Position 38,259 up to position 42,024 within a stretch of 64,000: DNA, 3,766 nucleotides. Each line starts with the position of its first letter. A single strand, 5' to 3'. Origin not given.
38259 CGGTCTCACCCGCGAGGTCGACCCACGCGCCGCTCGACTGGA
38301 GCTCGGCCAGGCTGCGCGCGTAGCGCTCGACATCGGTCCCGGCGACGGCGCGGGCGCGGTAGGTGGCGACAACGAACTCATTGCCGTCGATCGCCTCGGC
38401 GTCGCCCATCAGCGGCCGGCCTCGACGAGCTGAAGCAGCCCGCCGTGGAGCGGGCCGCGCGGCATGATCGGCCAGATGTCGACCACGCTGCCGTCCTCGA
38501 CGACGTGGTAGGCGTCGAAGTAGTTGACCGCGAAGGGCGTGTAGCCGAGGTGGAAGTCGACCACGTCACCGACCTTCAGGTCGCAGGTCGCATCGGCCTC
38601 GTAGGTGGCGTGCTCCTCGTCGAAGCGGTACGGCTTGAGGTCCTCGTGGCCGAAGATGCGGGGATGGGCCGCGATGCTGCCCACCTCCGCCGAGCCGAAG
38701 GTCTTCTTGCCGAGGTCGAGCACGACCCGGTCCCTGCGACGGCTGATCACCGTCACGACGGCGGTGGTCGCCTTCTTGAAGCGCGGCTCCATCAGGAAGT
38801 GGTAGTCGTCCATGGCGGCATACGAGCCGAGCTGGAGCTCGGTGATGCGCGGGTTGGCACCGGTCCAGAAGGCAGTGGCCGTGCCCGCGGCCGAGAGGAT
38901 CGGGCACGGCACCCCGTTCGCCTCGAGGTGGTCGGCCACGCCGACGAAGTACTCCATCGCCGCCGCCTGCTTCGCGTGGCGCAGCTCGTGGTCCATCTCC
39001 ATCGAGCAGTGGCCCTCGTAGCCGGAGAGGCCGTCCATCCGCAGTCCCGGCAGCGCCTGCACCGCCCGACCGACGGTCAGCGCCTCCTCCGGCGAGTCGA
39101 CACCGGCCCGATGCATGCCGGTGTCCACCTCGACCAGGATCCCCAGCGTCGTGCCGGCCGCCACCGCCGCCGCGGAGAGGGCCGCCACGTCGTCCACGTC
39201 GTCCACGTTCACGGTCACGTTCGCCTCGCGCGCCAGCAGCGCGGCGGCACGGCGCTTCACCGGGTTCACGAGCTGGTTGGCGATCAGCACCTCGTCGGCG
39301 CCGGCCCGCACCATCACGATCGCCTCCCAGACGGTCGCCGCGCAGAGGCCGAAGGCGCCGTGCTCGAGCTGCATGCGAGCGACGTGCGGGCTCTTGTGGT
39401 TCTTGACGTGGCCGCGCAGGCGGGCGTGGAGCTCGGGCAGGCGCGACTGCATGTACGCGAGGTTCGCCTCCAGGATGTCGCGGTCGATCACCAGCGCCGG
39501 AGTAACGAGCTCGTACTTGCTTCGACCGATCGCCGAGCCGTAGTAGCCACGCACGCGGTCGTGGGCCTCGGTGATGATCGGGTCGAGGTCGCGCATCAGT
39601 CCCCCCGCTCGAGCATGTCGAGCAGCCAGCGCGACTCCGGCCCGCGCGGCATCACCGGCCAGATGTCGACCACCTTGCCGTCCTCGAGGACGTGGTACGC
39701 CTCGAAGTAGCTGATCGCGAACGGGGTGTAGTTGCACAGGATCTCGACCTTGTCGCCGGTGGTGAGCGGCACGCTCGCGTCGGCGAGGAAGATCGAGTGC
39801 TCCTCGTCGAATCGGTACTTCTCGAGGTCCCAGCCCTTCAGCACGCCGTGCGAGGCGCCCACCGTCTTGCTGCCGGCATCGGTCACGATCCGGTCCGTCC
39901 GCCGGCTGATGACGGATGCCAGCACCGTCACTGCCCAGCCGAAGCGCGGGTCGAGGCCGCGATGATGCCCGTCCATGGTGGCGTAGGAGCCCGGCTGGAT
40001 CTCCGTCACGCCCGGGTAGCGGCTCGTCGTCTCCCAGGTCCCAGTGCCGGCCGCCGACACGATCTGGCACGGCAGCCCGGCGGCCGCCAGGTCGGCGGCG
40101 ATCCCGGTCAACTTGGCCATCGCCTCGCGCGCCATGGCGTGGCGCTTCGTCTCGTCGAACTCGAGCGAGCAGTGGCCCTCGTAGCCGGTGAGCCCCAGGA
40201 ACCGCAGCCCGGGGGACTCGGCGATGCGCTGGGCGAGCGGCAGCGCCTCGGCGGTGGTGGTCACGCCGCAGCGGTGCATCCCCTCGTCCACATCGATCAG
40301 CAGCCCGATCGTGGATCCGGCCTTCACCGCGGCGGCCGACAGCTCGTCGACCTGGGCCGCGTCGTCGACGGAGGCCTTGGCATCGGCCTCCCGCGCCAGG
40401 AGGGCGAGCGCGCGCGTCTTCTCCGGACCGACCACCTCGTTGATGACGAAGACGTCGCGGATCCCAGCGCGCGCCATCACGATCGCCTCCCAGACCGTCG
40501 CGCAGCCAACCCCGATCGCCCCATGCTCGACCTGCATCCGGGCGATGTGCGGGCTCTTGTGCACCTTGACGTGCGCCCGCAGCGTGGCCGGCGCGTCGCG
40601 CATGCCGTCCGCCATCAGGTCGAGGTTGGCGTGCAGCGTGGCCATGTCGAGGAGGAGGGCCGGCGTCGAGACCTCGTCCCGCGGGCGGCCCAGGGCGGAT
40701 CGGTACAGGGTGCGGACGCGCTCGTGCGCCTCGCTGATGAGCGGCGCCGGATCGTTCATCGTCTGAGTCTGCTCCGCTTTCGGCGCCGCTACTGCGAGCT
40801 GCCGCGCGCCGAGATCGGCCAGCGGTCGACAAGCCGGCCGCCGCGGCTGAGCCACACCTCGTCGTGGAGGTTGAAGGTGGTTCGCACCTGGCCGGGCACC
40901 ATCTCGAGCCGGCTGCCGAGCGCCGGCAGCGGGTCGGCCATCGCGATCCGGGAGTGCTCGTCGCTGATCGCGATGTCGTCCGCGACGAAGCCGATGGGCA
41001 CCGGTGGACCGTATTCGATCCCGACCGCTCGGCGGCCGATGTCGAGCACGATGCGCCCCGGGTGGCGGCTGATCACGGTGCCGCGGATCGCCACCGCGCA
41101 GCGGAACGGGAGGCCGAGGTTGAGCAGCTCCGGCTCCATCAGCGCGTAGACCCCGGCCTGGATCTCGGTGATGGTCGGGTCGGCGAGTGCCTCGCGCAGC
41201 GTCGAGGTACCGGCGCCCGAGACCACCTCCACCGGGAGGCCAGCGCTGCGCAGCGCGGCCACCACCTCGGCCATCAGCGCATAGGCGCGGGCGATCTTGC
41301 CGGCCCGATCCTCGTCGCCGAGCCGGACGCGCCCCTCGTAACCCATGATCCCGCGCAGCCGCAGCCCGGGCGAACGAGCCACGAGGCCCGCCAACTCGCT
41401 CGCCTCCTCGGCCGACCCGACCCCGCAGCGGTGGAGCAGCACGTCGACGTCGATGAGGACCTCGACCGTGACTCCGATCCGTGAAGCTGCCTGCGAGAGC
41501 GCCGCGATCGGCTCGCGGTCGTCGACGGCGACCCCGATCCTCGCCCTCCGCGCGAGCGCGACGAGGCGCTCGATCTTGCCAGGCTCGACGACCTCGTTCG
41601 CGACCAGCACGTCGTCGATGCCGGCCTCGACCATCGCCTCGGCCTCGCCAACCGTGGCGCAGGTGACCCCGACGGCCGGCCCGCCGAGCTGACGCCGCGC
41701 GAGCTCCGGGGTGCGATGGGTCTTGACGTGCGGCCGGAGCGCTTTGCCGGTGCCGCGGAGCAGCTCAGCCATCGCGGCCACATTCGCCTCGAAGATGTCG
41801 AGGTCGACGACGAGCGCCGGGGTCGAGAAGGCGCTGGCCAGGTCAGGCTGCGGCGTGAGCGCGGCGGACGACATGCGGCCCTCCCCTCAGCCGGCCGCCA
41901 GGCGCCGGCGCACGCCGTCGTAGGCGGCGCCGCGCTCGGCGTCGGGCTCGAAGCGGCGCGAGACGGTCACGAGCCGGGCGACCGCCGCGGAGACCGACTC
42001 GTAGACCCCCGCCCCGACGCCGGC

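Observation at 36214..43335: RuBisCO-like protein inside a kinase / triple DSD1 PLP-enzyme / cyclase-fold hydrolase operon with no characterised counterpart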

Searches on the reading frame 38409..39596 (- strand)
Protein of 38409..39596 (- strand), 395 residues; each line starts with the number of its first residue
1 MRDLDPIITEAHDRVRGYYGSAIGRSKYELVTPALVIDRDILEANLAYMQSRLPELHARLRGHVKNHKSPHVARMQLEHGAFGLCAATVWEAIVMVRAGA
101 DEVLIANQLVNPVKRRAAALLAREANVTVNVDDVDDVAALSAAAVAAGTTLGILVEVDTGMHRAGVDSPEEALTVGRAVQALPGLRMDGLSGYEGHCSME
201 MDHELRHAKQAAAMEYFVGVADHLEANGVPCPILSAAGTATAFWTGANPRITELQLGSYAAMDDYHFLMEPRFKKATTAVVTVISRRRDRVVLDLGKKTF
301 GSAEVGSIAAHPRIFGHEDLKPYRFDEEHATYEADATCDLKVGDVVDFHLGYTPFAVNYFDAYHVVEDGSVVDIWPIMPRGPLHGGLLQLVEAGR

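Call 7: search_protein_families(library=pfam, proteins=[window:38409-39596:-], max_evalue=0.01)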
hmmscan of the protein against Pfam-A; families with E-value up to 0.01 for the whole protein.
window:38409-39596:- (395 aa): 2 families
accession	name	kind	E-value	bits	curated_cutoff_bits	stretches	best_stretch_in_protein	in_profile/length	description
PF01168.26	Ala_racemase_N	-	8.4e-31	107.8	24.1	1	37-259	1-214/220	Alanine racemase, N-terminal domain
PF14031.13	D-ser_dehydrat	-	6e-09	36.9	22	1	276-366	1-97/97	Putative serine dehydratase domain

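Call 8: search_protein_families(library=ncbifam, proteins=[window:38409-39596:-], max_evalue=0.01)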
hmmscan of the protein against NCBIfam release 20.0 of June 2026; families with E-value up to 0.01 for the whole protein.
window:38409-39596:- (395 aa): 7 families
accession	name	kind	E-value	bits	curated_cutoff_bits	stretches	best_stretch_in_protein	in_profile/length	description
NF045642.2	HdxyAspAldBhcC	equivalog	3.2e-66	224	690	1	21-381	18-384/387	3-hydroxy-D-aspartate aldolase BhcC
TIGR00492.1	alr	equivalog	2e-11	43.4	168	1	36-245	6-208/369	alanine racemase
NF033131.1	vanT-G-Cterm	exception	1.9e-07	30.3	460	1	37-233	7-194/368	serine racemase VanT catalytic subunit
TIGR01048.1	lysA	equivalog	0.0005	18.7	297.9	1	30-161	23-152/417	diaminopimelate decarboxylase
NF033132.1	vanT-CELN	equivalog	0.0026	16.3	900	1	71-214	381-514/697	membrane-bound serine racemase VanT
TIGR03099.1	dCO2ase_PEP1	hypoth_equivalog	0.0034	16.5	478.45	1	32-159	25-148/398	pyridoxal-dependent decarboxylase, exosortase A system-associated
NF008897.0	PRK11930.1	equivalog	0.0036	15.3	804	1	36-189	463-614/822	bifunctional UDP-N-acetylmuramoyl-tripeptide:D-alanyl-D-alanine ligase/alanine racemase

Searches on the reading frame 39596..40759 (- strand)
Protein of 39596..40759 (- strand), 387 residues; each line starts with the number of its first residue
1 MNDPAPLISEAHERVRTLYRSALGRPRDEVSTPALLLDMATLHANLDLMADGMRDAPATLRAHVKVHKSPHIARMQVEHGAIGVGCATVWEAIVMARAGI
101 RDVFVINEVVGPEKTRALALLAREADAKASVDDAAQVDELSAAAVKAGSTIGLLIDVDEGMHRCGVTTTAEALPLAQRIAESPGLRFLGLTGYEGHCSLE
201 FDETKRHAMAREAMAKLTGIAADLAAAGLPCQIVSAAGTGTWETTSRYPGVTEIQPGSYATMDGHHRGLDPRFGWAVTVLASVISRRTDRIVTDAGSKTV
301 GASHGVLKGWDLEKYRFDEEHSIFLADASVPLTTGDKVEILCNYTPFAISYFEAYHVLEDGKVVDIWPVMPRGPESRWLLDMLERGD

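Call 7: search_protein_families(library=pfam, proteins=[window:39596-40759:-], max_evalue=0.01)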
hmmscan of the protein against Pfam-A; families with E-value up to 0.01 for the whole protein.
window:39596-40759:- (387 aa): 2 families
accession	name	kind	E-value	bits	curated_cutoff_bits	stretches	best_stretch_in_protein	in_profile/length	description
PF01168.26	Ala_racemase_N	-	7.2e-29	101.5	24.1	1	38-261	2-216/220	Alanine racemase, N-terminal domain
PF14031.13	D-ser_dehydrat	-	5.8e-09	36.9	22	1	276-357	1-96/97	Putative serine dehydratase domain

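Call 8: search_protein_families(library=ncbifam, proteins=[window:39596-40759:-], max_evalue=0.01)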
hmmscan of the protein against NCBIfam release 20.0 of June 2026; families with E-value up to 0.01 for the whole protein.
window:39596-40759:- (387 aa): 3 families
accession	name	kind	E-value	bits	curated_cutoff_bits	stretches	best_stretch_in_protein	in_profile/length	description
NF045642.2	HdxyAspAldBhcC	equivalog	2.5e-66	224.3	690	1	23-373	20-384/387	3-hydroxy-D-aspartate aldolase BhcC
TIGR00492.1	alr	equivalog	1.1e-09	37.7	168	1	37-240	7-203/369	alanine racemase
NF033131.1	vanT-G-Cterm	exception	1.6e-05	24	460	1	38-233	8-194/368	serine racemase VanT catalytic subunit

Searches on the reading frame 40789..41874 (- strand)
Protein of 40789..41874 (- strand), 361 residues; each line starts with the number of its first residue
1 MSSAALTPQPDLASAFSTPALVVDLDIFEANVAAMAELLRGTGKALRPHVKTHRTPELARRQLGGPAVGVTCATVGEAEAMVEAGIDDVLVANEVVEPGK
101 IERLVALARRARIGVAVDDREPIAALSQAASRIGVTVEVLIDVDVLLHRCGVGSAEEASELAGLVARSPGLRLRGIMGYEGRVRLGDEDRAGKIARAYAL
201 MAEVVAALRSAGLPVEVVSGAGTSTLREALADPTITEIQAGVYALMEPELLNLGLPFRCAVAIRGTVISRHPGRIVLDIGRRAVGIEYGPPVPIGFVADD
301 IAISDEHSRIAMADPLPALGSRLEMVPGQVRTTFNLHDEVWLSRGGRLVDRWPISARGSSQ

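Call 7: search_protein_families(library=pfam, proteins=[window:40789-41874:-], max_evalue=0.01)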
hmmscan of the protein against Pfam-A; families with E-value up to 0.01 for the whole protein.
window:40789-41874:- (361 aa): 2 families
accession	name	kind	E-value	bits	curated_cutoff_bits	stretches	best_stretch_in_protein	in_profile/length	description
PF01168.26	Ala_racemase_N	-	5e-26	92.2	24.1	1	23-243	1-214/220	Alanine racemase, N-terminal domain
PF14031.13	D-ser_dehydrat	-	5.1e-08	33.9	22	1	260-340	1-94/97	Putative serine dehydratase domain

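Call 8: search_protein_families(library=ncbifam, proteins=[window:40789-41874:-], max_evalue=0.01)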
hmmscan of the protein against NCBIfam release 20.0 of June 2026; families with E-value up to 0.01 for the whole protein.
window:40789-41874:- (361 aa): 4 families
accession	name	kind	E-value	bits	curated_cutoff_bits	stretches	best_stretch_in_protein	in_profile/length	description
NF045642.2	HdxyAspAldBhcC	equivalog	6.7e-68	229.5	690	1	16-359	27-385/387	3-hydroxy-D-aspartate aldolase BhcC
TIGR01048.1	lysA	equivalog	8.6e-07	27.8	297.9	1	9-145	16-150/417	diaminopimelate decarboxylase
TIGR00492.1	alr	equivalog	0.0022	16.9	168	1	71-212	58-192/369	alanine racemase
TIGR03099.1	dCO2ase_PEP1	hypoth_equivalog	0.008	15.3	478.45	0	17-215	24-226/398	pyridoxal-dependent decarboxylase, exosortase A system-associated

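Call 32: search_solved_structures(query=window:40789-41874:-, max_evalue=0.00001, show_alignments=2)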
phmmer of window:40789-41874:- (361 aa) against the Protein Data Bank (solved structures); distinct sequences matched with E-value up to 0.00001: 13.
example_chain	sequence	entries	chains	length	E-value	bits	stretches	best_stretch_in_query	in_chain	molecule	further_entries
4v15_A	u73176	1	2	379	3.8e-64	220.3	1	11-360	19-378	D-THREONINE ALDOLASE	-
7dib_A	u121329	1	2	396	5.5e-62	213.2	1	16-358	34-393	D-threonine aldolase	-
6qkb_A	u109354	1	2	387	2e-53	185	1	14-359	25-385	D-3-hydroxyaspartate aldolase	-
7yqa_A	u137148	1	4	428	9.6e-50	172.9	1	13-344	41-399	D-threonine aldolase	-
3wqg_A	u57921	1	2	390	8.9e-29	104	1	11-285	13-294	D-threo-3-hydroxyaspartate dehydratase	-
3wqc_A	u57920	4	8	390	9e-29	104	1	11-285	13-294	D-threo-3-hydroxyaspartate dehydratase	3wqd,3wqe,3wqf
4pb3_A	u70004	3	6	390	9.1e-29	104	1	11-285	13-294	D-threo-3-hydroxyaspartate dehydratase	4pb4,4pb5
3anu_A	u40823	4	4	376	1.3e-22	83.7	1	14-288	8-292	D-serine dehydratase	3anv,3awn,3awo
3llx_A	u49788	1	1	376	1.7e-19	73.4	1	9-272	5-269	Predicted amino acid aldolase or racemase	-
3gwq_A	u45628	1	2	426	4.8e-16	62.1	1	15-235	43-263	D-serine deaminase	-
6scz_A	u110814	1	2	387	7.9e-06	28.5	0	22-263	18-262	Alanine racemase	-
8ahw_A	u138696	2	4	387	7.9e-06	28.5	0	22-263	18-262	Alanine racemase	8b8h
1xfc_A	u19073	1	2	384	8.6e-06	28.4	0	22-263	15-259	Alanine racemase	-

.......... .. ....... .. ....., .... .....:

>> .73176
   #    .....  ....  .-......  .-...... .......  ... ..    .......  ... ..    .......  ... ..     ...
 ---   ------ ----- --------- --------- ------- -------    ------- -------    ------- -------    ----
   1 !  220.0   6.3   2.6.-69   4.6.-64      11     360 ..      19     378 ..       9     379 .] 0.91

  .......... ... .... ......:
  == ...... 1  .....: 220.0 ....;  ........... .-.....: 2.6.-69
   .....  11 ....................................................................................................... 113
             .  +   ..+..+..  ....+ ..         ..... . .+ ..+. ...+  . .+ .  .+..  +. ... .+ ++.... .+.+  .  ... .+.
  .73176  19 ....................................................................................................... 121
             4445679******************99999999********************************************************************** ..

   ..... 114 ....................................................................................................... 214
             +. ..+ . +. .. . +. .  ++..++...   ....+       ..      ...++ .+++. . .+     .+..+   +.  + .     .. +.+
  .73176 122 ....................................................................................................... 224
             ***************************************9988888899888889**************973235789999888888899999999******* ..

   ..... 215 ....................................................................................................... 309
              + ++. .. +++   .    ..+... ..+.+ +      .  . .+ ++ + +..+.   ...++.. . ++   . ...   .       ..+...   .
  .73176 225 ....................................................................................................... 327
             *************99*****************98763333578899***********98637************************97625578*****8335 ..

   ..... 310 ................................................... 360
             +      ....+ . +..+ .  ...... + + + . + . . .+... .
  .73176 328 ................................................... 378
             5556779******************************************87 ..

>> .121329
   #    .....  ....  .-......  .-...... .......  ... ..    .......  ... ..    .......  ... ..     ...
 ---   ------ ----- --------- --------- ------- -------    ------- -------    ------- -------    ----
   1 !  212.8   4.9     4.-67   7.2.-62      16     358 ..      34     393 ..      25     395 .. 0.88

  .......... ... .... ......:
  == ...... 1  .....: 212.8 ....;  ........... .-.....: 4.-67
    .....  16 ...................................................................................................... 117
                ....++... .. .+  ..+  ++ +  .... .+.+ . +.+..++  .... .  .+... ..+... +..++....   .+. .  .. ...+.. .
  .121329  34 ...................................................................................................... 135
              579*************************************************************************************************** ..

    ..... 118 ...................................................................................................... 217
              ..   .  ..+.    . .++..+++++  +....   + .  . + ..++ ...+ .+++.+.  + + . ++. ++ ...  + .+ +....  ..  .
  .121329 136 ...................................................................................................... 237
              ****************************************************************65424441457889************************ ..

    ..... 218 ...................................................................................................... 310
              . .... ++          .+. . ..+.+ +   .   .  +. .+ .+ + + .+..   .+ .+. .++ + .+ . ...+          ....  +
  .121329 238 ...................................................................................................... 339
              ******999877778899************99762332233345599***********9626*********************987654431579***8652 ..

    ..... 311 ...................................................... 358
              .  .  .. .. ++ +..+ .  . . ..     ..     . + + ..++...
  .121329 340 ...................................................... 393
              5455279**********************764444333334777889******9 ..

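Call 46: find_homologous_proteins(query=window:40789-41874:-, max_evalue=1e-30)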
Query window:40789-41874:- (361 aa): 2413 proteins with E <= 1e-30 among 8000 candidates; the best 120 are listed.
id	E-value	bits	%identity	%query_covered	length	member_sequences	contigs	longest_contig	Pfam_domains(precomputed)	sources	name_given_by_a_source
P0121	2.6e-208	709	92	100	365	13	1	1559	PF14031.14,PF01168.27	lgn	-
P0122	1.7e-204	697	89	100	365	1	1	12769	PF14031.14,PF01168.27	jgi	jgi:D-serine deaminase-like pyridoxal phosphate-dependent protein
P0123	4.4e-204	695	88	100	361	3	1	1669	PF14031.14,PF01168.27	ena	-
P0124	3.4e-203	692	89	100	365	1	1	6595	PF14031.14,PF01168.27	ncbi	-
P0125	7.0e-202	688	88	100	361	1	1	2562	PF14031.14,PF01168.27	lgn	-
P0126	7.7e-200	681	88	100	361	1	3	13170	PF14031.14,PF01168.27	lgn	-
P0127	4.2e-199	679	87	100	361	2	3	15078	PF14031.14,PF01168.27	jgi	-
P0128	9.2e-199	678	88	100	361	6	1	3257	PF14031.14,PF01168.27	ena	-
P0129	2.0e-198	677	88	100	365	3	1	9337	PF14031.14,PF01168.27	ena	-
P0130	4.4e-198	675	86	100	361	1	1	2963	PF14031.14,PF01168.27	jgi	jgi:D-serine deaminase-like pyridoxal phosphate-dependent protein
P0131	2.0e-195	667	86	100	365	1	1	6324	PF14031.14,PF01168.27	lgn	-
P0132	2.7e-194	663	86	100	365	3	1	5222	PF14031.14,PF01168.27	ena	-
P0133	6.8e-190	649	84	100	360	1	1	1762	PF14031.14,PF01168.27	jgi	jgi:D-serine deaminase-like pyridoxal phosphate-dependent protein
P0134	2.6e-186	637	83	100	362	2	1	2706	PF14031.14,PF01168.27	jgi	jgi:D-threonine aldolase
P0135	4.1e-185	633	81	100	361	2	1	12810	PF14031.14,PF01168.27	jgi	-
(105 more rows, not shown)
